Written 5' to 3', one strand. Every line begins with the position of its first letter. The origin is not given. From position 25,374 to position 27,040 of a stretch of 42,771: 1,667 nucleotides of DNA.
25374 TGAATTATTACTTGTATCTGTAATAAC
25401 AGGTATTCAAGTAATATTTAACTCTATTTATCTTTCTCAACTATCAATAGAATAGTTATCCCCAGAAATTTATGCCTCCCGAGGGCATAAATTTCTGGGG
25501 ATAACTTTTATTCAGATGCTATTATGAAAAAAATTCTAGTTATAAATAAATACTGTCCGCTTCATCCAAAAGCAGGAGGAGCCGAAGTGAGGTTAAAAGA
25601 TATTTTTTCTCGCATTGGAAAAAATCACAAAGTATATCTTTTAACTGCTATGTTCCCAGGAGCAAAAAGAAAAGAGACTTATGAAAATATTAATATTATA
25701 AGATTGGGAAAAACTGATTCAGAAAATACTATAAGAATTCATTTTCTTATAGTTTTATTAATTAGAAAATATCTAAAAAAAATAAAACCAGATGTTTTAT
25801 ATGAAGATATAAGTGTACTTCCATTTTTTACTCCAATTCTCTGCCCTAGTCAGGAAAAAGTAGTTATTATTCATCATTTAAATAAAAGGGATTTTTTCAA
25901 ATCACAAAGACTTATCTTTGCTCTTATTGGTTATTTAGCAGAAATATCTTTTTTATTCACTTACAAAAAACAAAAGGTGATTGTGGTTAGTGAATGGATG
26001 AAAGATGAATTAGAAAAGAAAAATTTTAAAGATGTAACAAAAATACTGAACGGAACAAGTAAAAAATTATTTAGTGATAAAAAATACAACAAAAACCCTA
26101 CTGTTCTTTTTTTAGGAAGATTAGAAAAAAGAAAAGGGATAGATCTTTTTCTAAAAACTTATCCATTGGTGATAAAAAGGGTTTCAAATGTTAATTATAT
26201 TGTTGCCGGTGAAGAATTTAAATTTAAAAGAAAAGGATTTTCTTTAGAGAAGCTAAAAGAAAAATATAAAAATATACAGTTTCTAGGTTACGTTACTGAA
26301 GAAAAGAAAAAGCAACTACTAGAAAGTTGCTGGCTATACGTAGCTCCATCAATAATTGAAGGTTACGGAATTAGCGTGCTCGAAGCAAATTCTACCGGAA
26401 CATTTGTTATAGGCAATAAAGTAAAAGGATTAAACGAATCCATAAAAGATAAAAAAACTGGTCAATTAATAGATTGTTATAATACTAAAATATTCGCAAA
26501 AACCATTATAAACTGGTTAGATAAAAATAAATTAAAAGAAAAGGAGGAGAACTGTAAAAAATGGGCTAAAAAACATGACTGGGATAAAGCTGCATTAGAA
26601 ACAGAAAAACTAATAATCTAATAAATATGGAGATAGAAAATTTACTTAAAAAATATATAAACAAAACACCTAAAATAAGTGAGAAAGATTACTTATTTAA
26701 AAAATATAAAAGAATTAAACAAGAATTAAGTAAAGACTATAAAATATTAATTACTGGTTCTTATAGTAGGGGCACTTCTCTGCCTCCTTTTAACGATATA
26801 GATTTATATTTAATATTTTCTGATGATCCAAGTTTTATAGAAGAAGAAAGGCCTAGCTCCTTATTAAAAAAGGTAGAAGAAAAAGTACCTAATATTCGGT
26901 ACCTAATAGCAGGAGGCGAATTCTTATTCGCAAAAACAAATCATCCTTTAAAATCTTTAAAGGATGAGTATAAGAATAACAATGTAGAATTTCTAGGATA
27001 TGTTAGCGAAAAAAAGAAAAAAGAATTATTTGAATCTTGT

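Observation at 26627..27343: CD-NTase/SMODS-like fragment fused in-frame to half a GT4 glycosyltransferase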

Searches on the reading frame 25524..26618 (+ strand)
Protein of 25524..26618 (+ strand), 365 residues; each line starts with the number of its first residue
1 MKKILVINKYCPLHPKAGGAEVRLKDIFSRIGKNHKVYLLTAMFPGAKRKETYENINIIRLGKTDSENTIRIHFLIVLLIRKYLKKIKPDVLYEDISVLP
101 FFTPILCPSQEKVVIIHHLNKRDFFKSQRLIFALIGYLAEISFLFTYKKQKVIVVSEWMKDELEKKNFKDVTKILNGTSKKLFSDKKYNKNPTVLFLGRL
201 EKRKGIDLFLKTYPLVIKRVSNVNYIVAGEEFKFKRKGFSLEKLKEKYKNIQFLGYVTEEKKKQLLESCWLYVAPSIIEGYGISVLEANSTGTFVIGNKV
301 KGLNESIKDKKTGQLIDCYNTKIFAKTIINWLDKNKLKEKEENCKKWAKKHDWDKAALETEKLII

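Call 3: search_protein_families(library=pfam, proteins=[window:25524-26618:+], max_evalue=1)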
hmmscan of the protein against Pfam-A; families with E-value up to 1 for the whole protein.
window:25524-26618:+ (365 aa): 6 families
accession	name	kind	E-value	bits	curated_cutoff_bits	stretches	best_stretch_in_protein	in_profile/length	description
PF00534.26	Glycos_transf_1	-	3.4e-33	115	26.4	1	183-350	7-171/172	Glycosyl transferases group 1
PF13692.12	Glyco_trans_1_4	-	5.5e-26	92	27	1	192-333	2-141/142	Glycosyl transferases group 1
PF20706.3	GT4-conflict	-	6.7e-10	38.9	26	1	157-330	159-335/385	Family 4 Glycosyltransferase in conflict systems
PF13439.12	Glyco_transf_4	-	5.7e-09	36.7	28.5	1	18-177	2-165/170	Glycosyltransferase Family 4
PF18662.7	HTH_56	-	0.04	14.4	26.2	1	147-181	40-76/111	Cch helix turn helix domain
PF13477.12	Glyco_trans_4_2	-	0.062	13.9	23.4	1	34-93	24-79/139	Glycosyl transferase 4-like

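Call 14: search_protein_families(library=ncbifam, proteins=[window:25524-26618:+], max_evalue=1)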
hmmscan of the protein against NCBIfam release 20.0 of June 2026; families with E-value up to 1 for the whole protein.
window:25524-26618:+ (365 aa): 38 families (the best 25 are shown)
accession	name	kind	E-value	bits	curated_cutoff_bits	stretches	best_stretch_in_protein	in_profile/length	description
NF038295.1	EPS_HpsP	equivalog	2.2e-18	66.4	550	1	188-359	204-379/388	hormogonium polysaccharide biosynthesis glycosyltransferase HpsP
NF041876.1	EPS_EpsE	equivalog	8.7e-16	58.1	400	1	190-338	213-365/389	exopolysaccharide biosynthesis GT4 family glycosyltransferase EpsE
NF041010.1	glycosy_Agl16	equivalog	9.9e-16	57.5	575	1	147-362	132-346/352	glycosylation protein Agl16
TIGR04047.1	MSMEG_0565_glyc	hypoth_equivalog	1.3e-15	57.4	259.85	1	148-359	138-366/373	MSMEG_0565 family glycosyltransferase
TIGR03449.1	mycothiol_MshA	equivalog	5.5e-15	55.2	462.5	1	191-361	220-397/406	D-inositol-3-phosphate glycosyltransferase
TIGR02149.1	glgA_Coryne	subfamily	7.3e-14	51.7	302.4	1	179-333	191-350/391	glycogen synthase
TIGR04157.1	glyco_rSAM_CFB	subfamily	1.1e-13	51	400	1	143-322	186-354/406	TIGR04157 family glycosyltransferase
NF050056.1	ProtGlycPglH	equivalog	8.4e-13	48.1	600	1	17-354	12-340/354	GalNAc-alpha-(1->4)-GalNAc-alpha-(1->3)-diNAcBac-PP-undecaprenol alpha-1,4-N-acetyl-D-galactosaminyltransferase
NF046085.1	XrtY_assoc_Gly1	equivalog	2.4e-12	46.4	400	1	163-359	179-374/387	XrtY-associated glycosyltransferase XYAG1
NF053513.1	Gtran_IagA_BgsA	equivalog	2e-11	43.5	460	1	112-357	69-321/333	LTA glycolipid anchor biosynthesis glycosyltransferase, IagA/BgsA family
TIGR02095.1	glgA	subfamily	5e-11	41.9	328.45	1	189-358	292-468/477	glycogen/starch synthase, ADP-glucose type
TIGR03999.1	thiol_BshA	equivalog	6.5e-11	41.8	273.7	1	167-350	174-355/375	N-acetyl-alpha-D-glucosaminyl L-malate synthase BshA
TIGR03088.1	stp2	hypoth_equivalog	1.4e-10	40.8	409.05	1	187-341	190-345/374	TIGR03088 family PEP-CTERM/XrtA system glycosyltransferase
NF012028.0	PRK15484.1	subfamily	2.2e-09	36.9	618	1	150-362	141-373/380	lipopolysaccharide N-acetylglucosaminyltransferase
TIGR02918.1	TIGR02918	equivalog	6.2e-09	35.1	574.6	1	143-355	274-488/500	accessory Sec system glycosyltransferase GtfA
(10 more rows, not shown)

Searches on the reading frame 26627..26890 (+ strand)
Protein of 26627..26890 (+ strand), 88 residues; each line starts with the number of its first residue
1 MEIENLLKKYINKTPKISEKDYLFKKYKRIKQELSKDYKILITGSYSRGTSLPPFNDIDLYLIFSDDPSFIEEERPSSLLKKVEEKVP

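Call 3: search_protein_families(library=pfam, proteins=[window:26627-26890:+], max_evalue=1)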
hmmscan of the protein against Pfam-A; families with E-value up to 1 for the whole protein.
window:26627-26890:+ (88 aa): 6 families
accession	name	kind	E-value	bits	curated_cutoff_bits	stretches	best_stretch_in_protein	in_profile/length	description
PF01909.29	NTP_transf_2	-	4.9e-07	30.5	21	1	26-75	3-53/93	Nucleotidyltransferase domain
PF18144.7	SMODS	-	1.7e-05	25.5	26.5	1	1-85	1-98/164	Second Messenger Oligonucleotide or Dinucleotide Synthetase domain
PF14792.12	DNA_pol_B_palm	-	0.009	16.7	25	1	23-82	10-65/113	DNA polymerase beta palm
PF18765.7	Polbeta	-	0.01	16.4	26.9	1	30-81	3-56/93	Polymerase beta, Nucleotidyltransferase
PF22600.2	MTPAP-like_central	-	0.036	14.6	27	1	2-81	4-81/139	Poly(A) RNA polymerase, mitochondrial-like, central palm domain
PF22014.2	DUF6932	-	0.11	13.3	27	1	22-73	33-82/142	Family of unknown function (DUF6932)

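Call 13: search_protein_families(library=padloc, proteins=[window:26627-26890:+], max_evalue=1)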
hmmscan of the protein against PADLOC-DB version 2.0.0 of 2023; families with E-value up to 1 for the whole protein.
window:26627-26890:+ (88 aa): 15 families
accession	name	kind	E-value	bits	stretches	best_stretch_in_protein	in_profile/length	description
PDLC00823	Cyclase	-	6.5e-08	30.5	1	26-86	29-91/285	oligonucleotide-cyclase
PDLC00785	Cyclase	-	5.4e-07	27.2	1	2-87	5-89/443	oligonucleotide-cyclase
PDLC00809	Cyclase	-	8.3e-07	26.9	1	19-85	21-90/295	oligonucleotide-cyclase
PDLC00776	Cyclase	-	3.5e-05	21.3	1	4-85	6-87/287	oligonucleotide-cyclase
PDLC00802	Cyclase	-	4e-05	21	1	18-75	29-91/332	oligonucleotide-cyclase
PDLC00786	Cyclase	-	9.2e-05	20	1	18-65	19-74/293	oligonucleotide-cyclase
PDLC00814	Cyclase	-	0.00019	18.9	1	32-68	43-79/295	oligonucleotide-cyclase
PDLC00796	Cyclase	-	0.00021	18.8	1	1-87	1-97/432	oligonucleotide-cyclase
PDLC00792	Cyclase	-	0.00082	16.8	1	6-86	6-96/236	oligonucleotide-cyclase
PDLC00769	Cyclase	-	0.00096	16.7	1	16-84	17-89/261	oligonucleotide-cyclase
PDLC00810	Cyclase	-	0.0013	16.3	1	41-85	50-91/335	oligonucleotide-cyclase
PDLC00820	Cyclase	-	0.0025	15.1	1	38-67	45-74/324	oligonucleotide-cyclase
PDLC00803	Cyclase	-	0.0057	14.3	1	27-69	29-76/253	oligonucleotide-cyclase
PDLC00818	Cyclase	-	0.0092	13.5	1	39-67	43-71/322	oligonucleotide-cyclase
PDLC00790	Cyclase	-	0.013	12.8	1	4-87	42-122/310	oligonucleotide-cyclase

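Call 14: search_protein_families(library=ncbifam, proteins=[window:26627-26890:+], max_evalue=1)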
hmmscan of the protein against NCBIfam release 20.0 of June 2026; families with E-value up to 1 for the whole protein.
window:26627-26890:+ (88 aa): 5 families
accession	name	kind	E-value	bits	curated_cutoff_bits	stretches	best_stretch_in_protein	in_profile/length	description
NF041117.1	CBASS_cyclase_b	equivalog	3.3e-07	30.2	200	1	25-86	20-84/275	CBASS oligonucleotide cyclase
TIGR03671.1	cca_archaeal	equivalog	3.1e-06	26.2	281.3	1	21-69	24-72/410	CCA tRNA nucleotidyltransferase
TIGR01693.1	UTase_glnD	equivalog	0.0056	14.9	519.4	1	22-73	28-78/850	[protein-PII] uridylyltransferase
NF028535.0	ANT_4p_II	subfamily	0.088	12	350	1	28-67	10-48/251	ANT(4')-II family aminoglycoside nucleotidyltransferase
NF002895.0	PRK03381.1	equivalog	0.18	9.8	631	1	20-68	41-88/782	[protein-PII] uridylyltransferase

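Call 21: search_protein_representatives(protein=window:26627-26890:+)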
Query: 88 residues. Proteins with E-value up to 0.001 (for the whole library): 4; up to 1e-10: 2; up to 1e-30: 1. The best 4 are listed.
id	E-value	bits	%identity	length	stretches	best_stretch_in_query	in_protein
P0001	1.4e-47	175.2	100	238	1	1-88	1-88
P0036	1.3e-11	60.6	44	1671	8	45-62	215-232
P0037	7.0e-06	42.3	37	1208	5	44-64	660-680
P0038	5.0e-04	36.4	37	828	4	39-65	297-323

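Call 35: search_solved_structures(query=window:26627-26890:+, max_evalue=10, show_alignments=3)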
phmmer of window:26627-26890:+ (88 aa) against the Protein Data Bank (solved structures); distinct sequences matched with E-value up to 10: 15.
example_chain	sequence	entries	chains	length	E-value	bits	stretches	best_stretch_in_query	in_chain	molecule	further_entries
9h1z_A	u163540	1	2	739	0.044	17.4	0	40-84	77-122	2'-5'-oligoadenylate synthase 2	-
6p8u_A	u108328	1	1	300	0.044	17.4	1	39-70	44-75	Nucleotidyltransferase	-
6p82_A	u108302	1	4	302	0.044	17.4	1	39-70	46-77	Nucleotidyltransferase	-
1no5_A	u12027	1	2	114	0.42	14.3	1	27-76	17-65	Hypothetical protein HI0073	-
4p4m_A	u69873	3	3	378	0.64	13.7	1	21-65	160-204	DNA polymerase beta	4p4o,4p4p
1r89_A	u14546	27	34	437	0.89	13.3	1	26-70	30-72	tRNA nucleotidyltransferase | CCA-adding enzyme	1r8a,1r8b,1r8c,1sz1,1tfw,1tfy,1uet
3ovs_A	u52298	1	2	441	0.91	13.2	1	26-70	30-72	CCA-Adding Enzyme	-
3ovb_A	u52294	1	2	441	0.91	13.2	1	26-70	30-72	CCA-Adding Enzyme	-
3ouy_A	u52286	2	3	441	0.91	13.2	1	26-70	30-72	CCA-Adding Enzyme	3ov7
4x4n_A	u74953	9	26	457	0.97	13.1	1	26-70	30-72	CCA-adding enzyme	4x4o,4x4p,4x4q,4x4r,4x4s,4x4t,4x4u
2zh7_A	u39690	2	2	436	1.1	13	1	27-70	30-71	CCA-adding enzyme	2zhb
3ova_A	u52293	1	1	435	1.2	12.9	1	28-70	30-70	CCA-adding enzyme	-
6p8j_C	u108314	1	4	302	1.2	12.8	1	39-70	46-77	Nucleotidyltransferase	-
6p80_A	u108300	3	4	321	1.4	12.6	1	39-68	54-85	E. coli MS115-1 NucC | E. coli MS115-1 CdnC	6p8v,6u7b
9eho_h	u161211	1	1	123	8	10.2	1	3-46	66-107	60S ribosomal protein L35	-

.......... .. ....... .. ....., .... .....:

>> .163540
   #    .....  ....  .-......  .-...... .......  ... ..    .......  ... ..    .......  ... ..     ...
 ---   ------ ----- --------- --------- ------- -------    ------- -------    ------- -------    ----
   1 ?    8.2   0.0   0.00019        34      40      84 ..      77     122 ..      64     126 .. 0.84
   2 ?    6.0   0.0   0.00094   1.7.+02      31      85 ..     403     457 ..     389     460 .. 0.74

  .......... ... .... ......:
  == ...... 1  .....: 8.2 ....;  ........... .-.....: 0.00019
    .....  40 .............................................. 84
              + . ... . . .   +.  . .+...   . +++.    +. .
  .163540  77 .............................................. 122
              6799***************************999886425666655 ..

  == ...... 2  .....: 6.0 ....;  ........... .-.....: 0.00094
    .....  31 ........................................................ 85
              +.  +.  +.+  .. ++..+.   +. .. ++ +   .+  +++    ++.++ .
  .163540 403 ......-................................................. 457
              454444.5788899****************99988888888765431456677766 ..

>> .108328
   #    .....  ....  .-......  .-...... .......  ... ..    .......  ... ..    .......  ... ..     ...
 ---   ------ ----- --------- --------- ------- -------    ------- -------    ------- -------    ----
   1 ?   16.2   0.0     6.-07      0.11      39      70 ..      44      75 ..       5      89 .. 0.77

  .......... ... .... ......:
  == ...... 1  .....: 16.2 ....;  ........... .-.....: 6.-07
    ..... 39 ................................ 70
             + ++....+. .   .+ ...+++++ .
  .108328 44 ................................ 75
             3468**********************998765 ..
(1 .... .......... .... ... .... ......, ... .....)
